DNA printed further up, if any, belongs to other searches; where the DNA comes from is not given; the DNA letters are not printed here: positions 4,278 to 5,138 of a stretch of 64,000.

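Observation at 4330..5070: Low-GC membrane-protein gene next to the 16S gene, bracketed by two different perfect dyads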

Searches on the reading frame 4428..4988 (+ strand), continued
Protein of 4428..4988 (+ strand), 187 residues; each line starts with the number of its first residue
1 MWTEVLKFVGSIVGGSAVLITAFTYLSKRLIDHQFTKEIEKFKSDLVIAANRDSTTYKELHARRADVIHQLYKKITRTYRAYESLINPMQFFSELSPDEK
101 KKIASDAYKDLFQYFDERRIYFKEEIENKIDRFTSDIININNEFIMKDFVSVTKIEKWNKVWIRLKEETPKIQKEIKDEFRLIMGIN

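Call 59: get_annotated_region(hit=H3, flank=7000)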
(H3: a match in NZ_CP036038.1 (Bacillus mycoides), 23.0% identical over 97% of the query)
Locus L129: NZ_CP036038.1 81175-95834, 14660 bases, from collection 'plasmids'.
description: Bacillus mycoides strain BPN57/2 plasmid p37
organism: Bacillus mycoides (NCBI taxid 1405)
taxonomy: Bacteria; Bacillota; Bacilli; Bacillales; Bacillaceae; Bacillus; Bacillus mycoides
host: -; source: cell culture,soil; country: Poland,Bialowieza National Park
typing (MOB-suite, as given by PLSDB): conjugative; relaxase MOBP; mating-pair formation MPF_T
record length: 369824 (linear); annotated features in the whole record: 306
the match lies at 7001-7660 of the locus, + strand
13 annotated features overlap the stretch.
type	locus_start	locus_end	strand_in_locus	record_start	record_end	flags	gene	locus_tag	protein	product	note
CDS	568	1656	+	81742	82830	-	-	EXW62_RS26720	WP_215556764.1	hypothetical protein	-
CDS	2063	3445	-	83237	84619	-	-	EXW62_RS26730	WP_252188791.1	HNH endonuclease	-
CDS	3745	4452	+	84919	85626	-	-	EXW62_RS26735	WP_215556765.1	IS6 family transposase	-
CDS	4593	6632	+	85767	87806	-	-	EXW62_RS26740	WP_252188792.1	peptidase G2 autoproteolytic cleavage domain-containing protein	-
CDS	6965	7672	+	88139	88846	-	-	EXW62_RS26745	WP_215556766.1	hypothetical protein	-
CDS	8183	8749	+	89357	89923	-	-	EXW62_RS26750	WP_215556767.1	hypothetical protein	-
CDS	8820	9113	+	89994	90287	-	-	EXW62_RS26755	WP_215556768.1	Rho termination factor N-terminal domain-containing protein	-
CDS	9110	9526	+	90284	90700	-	-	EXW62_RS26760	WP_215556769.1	HNH endonuclease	-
CDS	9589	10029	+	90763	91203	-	-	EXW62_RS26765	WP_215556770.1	P27 family phage terminase small subunit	-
CDS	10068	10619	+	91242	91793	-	-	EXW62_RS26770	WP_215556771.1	hypothetical protein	-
CDS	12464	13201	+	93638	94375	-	-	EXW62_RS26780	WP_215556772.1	hypothetical protein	-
CDS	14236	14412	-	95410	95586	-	-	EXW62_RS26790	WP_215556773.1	hypothetical protein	-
CDS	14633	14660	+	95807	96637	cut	-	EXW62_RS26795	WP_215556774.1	hypothetical protein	-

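Call 69: list_cluster_members(proteins=[P0157, P0174, P0181, P0184, P0187, P0001])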
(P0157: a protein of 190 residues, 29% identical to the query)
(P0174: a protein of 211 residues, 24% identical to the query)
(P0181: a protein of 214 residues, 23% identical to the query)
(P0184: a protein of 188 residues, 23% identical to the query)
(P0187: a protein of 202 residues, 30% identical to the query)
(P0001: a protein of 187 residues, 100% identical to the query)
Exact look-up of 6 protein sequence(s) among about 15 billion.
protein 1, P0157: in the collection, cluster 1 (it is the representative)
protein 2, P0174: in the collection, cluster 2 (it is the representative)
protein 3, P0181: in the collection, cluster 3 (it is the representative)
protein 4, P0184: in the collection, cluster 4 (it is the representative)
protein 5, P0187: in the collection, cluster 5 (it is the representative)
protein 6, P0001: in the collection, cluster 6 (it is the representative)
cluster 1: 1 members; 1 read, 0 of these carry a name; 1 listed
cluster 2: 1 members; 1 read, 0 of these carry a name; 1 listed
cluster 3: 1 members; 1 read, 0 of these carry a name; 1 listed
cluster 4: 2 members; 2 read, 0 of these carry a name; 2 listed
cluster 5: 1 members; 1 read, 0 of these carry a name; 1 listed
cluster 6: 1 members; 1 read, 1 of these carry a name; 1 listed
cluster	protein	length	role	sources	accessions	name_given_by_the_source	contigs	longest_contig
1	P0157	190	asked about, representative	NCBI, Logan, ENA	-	-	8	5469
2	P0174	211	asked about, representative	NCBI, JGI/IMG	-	-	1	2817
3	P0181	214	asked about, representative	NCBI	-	-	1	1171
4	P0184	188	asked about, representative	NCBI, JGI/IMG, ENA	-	-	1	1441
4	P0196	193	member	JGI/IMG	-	-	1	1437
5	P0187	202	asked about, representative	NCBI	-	-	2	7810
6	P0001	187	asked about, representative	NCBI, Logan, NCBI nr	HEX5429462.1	MAG TPA: hypothetical protein VFX17_00055 [Patescibacteria group bacterium] | hypothetical protein [Patescibacteria group bacterium]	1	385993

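Call 70: find_encoding_contigs(protein=P0157, flank=8000, max_places=6)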
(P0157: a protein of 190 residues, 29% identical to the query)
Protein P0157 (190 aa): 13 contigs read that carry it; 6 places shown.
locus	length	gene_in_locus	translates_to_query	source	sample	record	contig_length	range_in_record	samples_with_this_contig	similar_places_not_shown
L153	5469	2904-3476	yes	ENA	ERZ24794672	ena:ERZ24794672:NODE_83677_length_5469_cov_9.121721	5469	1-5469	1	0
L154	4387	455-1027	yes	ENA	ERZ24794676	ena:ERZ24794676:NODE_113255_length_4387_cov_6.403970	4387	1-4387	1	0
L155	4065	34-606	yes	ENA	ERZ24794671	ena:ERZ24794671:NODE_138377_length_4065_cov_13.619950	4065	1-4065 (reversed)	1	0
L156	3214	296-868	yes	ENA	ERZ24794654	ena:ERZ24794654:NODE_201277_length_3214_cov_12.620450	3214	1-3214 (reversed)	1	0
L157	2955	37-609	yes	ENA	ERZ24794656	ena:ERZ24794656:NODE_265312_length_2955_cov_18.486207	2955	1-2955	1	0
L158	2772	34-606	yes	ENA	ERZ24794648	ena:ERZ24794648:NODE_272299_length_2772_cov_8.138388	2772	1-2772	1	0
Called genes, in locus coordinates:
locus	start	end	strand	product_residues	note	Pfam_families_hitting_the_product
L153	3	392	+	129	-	?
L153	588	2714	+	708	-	PF03235:GmrSD_N, PF04326:SLFN_AlbA_2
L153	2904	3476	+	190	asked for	-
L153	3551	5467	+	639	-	?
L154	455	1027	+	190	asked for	-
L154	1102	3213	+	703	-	PF13229:Beta_helix, PF02415:Chlam_PMP (faint), PF13229:Beta_helix, PF18962:Por_Secre_tail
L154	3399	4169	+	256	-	PF03167:UDG (weak)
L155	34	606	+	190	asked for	-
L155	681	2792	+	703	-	PF13229:Beta_helix, PF02415:Chlam_PMP (faint), PF13229:Beta_helix, PF18962:Por_Secre_tail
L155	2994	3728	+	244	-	PF00515:TPR_1 (faint), PF13424:TPR_12 (faint), PF07719:TPR_2 (faint), PF13432:TPR_16 (weak), PF13414:TPR_11 (weak), PF14559:TPR_19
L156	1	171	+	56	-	?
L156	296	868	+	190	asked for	-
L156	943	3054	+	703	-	PF13229:Beta_helix, PF02415:Chlam_PMP (faint), PF13229:Beta_helix, PF18962:Por_Secre_tail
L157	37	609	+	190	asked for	-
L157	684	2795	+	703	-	PF13229:Beta_helix, PF02415:Chlam_PMP (faint), PF13229:Beta_helix, PF18962:Por_Secre_tail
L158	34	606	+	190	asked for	-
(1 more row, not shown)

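Call 71: search_protein_families(library=padloc, proteins=[L007:6011-7954:+, L007:8001-8669:+, L007:8669-9910:+, L007:3293-5167:+, L007:5167-5985:+, L007:9930-11468:+, L008:4238-5068:+, L153:588-2711:+, L001:783-1340:+], max_evalue=0.001)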
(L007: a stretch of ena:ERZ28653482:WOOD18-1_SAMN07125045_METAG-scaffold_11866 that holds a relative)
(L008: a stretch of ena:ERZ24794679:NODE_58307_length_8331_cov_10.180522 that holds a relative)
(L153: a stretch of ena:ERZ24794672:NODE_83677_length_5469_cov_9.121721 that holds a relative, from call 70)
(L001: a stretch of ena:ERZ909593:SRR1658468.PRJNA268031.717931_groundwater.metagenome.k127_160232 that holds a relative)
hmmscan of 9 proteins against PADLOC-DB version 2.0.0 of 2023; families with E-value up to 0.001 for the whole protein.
L007:6011-7954:+ (648 aa): 83 families (the best 25 are shown)
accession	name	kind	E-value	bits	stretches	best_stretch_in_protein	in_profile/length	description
PDLC03759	RT_UG21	-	6.8e-133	442.1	1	11-546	2-489/503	DRT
PDLC03756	RT_UG19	-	3.4e-45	153.2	1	38-556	33-486/562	DRT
PDLC03761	RT_UG23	-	3.3e-44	149.3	2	150-555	112-480/489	DRT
PDLC03750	RT_UG13b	-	1.5e-36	124.4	1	44-315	32-292/430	DRT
PDLC03771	RT_UG32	-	1.7e-35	120.7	2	158-334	146-307/521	DRT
PDLC03785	RT_UG9_large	-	3.8e-34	116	1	24-313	253-503/772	DRT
PDLC03749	RT_UG13a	-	1.9e-33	114.3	1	26-483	33-446/589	DRT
PDLC03786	RT_UG9_small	-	3.5e-33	113.2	1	21-358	18-324/541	DRT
PDLC01136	RT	-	1.6e-32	111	2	166-312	119-246/263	RT (reverse transcriptase)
PDLC03758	RT_UG20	-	5.8e-32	109.4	2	152-471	123-431/511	DRT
PDLC03773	RT_UG34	-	1.7e-31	107.7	1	1-350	1-326/512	DRT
PDLC03772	RT_UG33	-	2.6e-28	97.2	2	175-360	133-297/490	DRT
PDLC03783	Drt8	-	6.5e-27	93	1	159-473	121-417/493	DRT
PDLC03760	RT_UG22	-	4.3e-24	83.4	1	54-485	48-415/476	DRT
PDLC03774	RT_UG35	-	4.3e-24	82.8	1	2-324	315-599/938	DRT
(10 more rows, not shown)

L007:8001-8669:+ (223 aa): 0 families

L007:8669-9910:+ (414 aa): 0 families

L007:3293-5167:+ (625 aa): 4 families
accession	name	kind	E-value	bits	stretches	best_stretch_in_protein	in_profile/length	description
PDLC02584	DrmB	-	6.7e-79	263.8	1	181-621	6-442/445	DrmB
PDLC02583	DrmB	-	2.3e-72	243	1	10-611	4-603/606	DrmB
PDLC02579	DrmB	-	9e-70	233.1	1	330-621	24-313/314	DrmB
PDLC02582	DrmB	-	3.6e-11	40.3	1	481-621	523-643/649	DrmB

L007:5167-5985:+ (273 aa): 25 families
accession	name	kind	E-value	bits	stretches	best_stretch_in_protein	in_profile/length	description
PDLC02605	DrmC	-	1.7e-67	225.9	1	3-267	3-268/270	DrmC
PDLC02585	DrmC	-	1.1e-57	193.5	1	7-266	3-252/253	DrmC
PDLC02606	DrmC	-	2.6e-46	155.7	1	82-265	2-180/182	DrmC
PDLC02588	DrmC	-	5.3e-43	145.5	1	5-268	3-253/256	DrmC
PDLC02589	DrmC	-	4.6e-42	142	1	43-267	38-262/264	DrmC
PDLC02607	DrmC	-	2e-41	140.1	1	4-261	2-256/265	DrmC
PDLC02595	DrmC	-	1.2e-37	128.1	1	37-266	37-266/269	DrmC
PDLC02602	DrmC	-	8.4e-37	125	1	59-265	53-255/381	DrmC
PDLC02597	DrmC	-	2.9e-28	97.4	1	77-249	60-226/242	DrmC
PDLC02587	DrmC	-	1.6e-22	77.8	2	197-268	193-265/267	DrmC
PDLC02614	DrmC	-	1.7e-16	58.4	1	101-260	8-152/153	DrmC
PDLC02612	DrmC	-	6.6e-15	53.3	1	98-267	77-233/235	DrmC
PDLC02610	DrmC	-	9e-15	53.3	1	204-265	42-103/107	DrmC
PDLC02616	DrmC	-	1.6e-14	52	1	93-266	60-223/224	DrmC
PDLC02591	DrmC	-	1.4e-12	45.3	1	59-261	57-253/260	DrmC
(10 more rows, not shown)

L007:9930-11468:+ (513 aa): 3 families
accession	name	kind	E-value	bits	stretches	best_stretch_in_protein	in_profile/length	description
PDLC03812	RTasRmuC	-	3.4e-09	33.8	1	130-473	54-398/439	DRT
PDLC00637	ZorA2|ZorA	-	4.5e-05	20.4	1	72-245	116-406/420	MotA/ExbB/TolQ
PDLC00599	ZorA1|ZorA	-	0.0005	16.9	0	71-225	231-379/631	MotA/ExbB/TolQ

L008:4238-5068:+ (277 aa): 10 families
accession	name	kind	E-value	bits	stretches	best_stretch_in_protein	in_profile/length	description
PDLC00601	ZorA1|ZorA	-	7e-06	23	0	120-241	548-657/699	MotA/ExbB/TolQ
PDLC03859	LmuB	-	5.2e-05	20.6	1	12-245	266-496/611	-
PDLC00647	ZorA3|ZorA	-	6.7e-05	19.5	1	17-241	343-565/780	MotA/ExbB/TolQ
PDLC00553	JetC2|JetC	-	7.2e-05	18.9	1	9-224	842-1063/1361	DUF3584 domain; MukB-like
PDLC00581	JetC3|JetC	-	0.00018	17.5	1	13-237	750-968/1473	DUF3584 domain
PDLC00648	ZorA3|ZorA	-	0.00028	17.8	1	14-247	337-565/692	MotA/ExbB/TolQ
PDLC00551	JetC2|JetC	-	0.00031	16.7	1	5-240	234-466/1365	DUF3584 domain; MukB-like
PDLC00509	JetC1|JetC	-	0.00051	16.2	1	10-207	724-919/1158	DUF3584 domain; MukB-like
PDLC00519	JetC1|JetC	-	0.00058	16.2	0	18-213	271-468/1097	DUF3584 domain; MukB-like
PDLC00650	ZorA3|ZorA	-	0.00065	16.3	1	17-234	495-705/1063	MotA/ExbB/TolQ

L153:588-2711:+ (708 aa): 15 families
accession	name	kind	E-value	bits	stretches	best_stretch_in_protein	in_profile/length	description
PDLC04151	HEC-05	-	4.3e-47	159.1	1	2-534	27-594/600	-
PDLC04150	HEC-05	-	8.5e-30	102.1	1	3-533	10-581/583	-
PDLC04709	PDC-M55C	-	4.5e-19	66.5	1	5-88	19-107/554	-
PDLC04153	HEC-05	-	5.6e-11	39.3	1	8-53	14-59/621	-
PDLC04155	HEC-06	-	1.6e-10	38.1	1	10-88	16-87/562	-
PDLC03877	NsnA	-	1.7e-10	38.7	1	3-216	53-195/385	-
PDLC04152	HEC-05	-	1.9e-10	37.9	1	5-55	11-64/566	-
PDLC02693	Orf5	-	3.3e-09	34.3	1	15-221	9-211/543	Orf5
PDLC02686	Orf5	-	3.5e-08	30.4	1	5-88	11-93/566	Orf5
PDLC02700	Orf5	-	2.8e-06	24.4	0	11-88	8-80/555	Orf5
PDLC04027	PD-T4-2_A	-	5.3e-06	23.7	1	16-49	54-87/363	-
PDLC02695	Orf5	-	6.4e-06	22.8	0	14-88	19-95/601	Orf5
PDLC04157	HEC-06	-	3.5e-05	20.6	1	8-89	16-90/558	-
PDLC04154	HEC-06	-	0.00035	17.3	1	13-89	22-90/569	-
PDLC02792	SspE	-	0.0005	16.5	0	73-88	92-107/771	SspE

L001:783-1340:+ (186 aa): 3 families
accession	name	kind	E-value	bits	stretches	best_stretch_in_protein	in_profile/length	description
PDLC04993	PDC-S31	-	5.3e-17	59.9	1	2-152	14-178/245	-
PDLC04991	PDC-S31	-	1.8e-07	29.1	1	1-148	1-145/208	-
PDLC04994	PDC-S31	-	5.4e-06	24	1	73-151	129-208/273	-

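Call 72: search_protein_families(library=pfam, proteins=[L001:783-1340:+, L007:8669-9910:+, L008:4238-5068:+, L002:8742-8942:+, L005:1017-1295:+, L012:735-1076:+, L010:6665-7237:+], max_evalue=0.01)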
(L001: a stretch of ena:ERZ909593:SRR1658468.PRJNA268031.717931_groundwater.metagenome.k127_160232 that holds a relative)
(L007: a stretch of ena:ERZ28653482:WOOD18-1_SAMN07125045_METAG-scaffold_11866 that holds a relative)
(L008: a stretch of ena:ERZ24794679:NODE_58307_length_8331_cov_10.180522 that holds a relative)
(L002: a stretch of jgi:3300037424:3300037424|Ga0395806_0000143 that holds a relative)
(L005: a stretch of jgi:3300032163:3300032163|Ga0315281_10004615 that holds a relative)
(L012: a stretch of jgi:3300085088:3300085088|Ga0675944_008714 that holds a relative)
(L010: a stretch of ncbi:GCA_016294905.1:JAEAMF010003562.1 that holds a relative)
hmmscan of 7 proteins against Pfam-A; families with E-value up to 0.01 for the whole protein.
L001:783-1340:+ (186 aa): 1 family
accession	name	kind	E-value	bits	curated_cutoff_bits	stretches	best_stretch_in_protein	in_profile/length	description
PF11185.13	DUF2971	-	8.2e-05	24.3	22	1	79-146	1-88/89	Protein of unknown function (DUF2971)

L007:8669-9910:+ (414 aa): 0 families

L008:4238-5068:+ (277 aa): 9 families
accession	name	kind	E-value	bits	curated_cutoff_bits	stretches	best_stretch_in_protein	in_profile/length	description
PF01442.23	Apolipoprotein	-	5.6e-06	26.6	90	1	80-244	3-165/190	Apolipoprotein A1/A4/E domain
PF04108.17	ATG17_like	-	0.0011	18.9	43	0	87-159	235-309/355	Autophagy protein ATG17-like domain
PF04513.17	Baculo_PEP_C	-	0.0013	19.3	38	0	90-185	22-117/140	Baculovirus polyhedron envelope protein, PEP, C terminus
PF07851.19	TMEM120A-B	-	0.0022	17.8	29.8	1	136-217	2-83/324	TMEM120A/B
PF17078.10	SHE3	-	0.0025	18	30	1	122-245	67-185/228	SWI5-dependent HO expression protein 3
PF05235.19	CHAD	-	0.0028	18.1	25.6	0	17-153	50-187/228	CHAD domain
PF19191.5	HEF_HK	-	0.004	18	24.1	0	124-168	11-54/67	HEF_HK domain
PF11285.13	DUF3086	-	0.0043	16.6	24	1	82-174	4-92/277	Protein of unknown function (DUF3086)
PF06103.16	DUF948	-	0.0044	17.6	37.2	0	75-132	27-76/89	Bacterial protein of unknown function (DUF948)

L002:8742-8942:+ (67 aa): 0 families

L005:1017-1295:+ (93 aa): 0 families

L012:735-1076:+ (114 aa): 1 family
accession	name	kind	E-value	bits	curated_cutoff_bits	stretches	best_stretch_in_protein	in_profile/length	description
PF01940.21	DUF92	-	0.0017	18.2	27.5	1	12-99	27-117/251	Integral membrane protein DUF92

L010:6665-7237:+ (191 aa): 2 families
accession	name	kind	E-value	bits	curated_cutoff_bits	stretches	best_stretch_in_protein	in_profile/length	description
PF03664.19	Glyco_hydro_62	-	0.002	18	22.1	1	114-166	157-209/272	Glycosyl hydrolase family 62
PF25093.1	DUF7807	-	0.0047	17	27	1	39-110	40-107/170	Family of unknown function (DUF7807)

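Call 79: search_solved_structures(query=A1, max_evalue=1)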
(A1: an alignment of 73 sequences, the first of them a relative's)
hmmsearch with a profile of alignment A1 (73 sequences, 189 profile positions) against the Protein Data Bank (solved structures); distinct sequences matched with E-value up to 1: 15.
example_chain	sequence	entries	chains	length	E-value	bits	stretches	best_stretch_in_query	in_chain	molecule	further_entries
1orj_A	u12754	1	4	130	0.0028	20.6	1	77-171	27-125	flagellar protein FliS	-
1ory_A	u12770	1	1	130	0.0032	20.5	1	77-171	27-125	flagellar protein FliS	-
4iwb_A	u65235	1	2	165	0.0083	19.1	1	77-170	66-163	FliC, FliS chimera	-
9nxw_A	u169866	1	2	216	0.055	16.4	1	60-118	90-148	Glutathione S transferase class delta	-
9nxu_A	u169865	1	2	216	0.085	15.8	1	60-116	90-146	Glutathione S transferase class delta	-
2m1n_A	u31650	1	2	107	0.099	15.6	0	122-168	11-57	Type III secretion system filament chaperone CesA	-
1jlv_A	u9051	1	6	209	0.12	15.3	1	60-117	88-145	glutathione transferase GST1-3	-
2wpr_A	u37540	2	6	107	0.25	14.2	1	117-185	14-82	TRIMERIC AUTOTRANSPORTER ADHESIN FRAGMENT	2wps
9mtg_B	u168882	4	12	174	0.45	13.4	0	133-181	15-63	Hemagglutinin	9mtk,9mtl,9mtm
7x6o_B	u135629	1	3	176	0.47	13.4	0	133-181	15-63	Hemagglutinin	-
1deq_B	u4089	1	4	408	0.56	13.1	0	92-149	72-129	FIBRINOGEN (BETA CHAIN)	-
4lxv_B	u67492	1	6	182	0.58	13.1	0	133-181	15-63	Hemagglutinin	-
5gjt_B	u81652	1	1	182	0.58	13.1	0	133-181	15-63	Hemagglutinin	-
8w6e_A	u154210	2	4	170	0.61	13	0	57-187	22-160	HBC599 in complex with wFAP1.1 | wFAP1.1 structure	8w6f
3vk9_A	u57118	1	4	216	0.68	12.9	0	61-114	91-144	Glutathione S-transferase delta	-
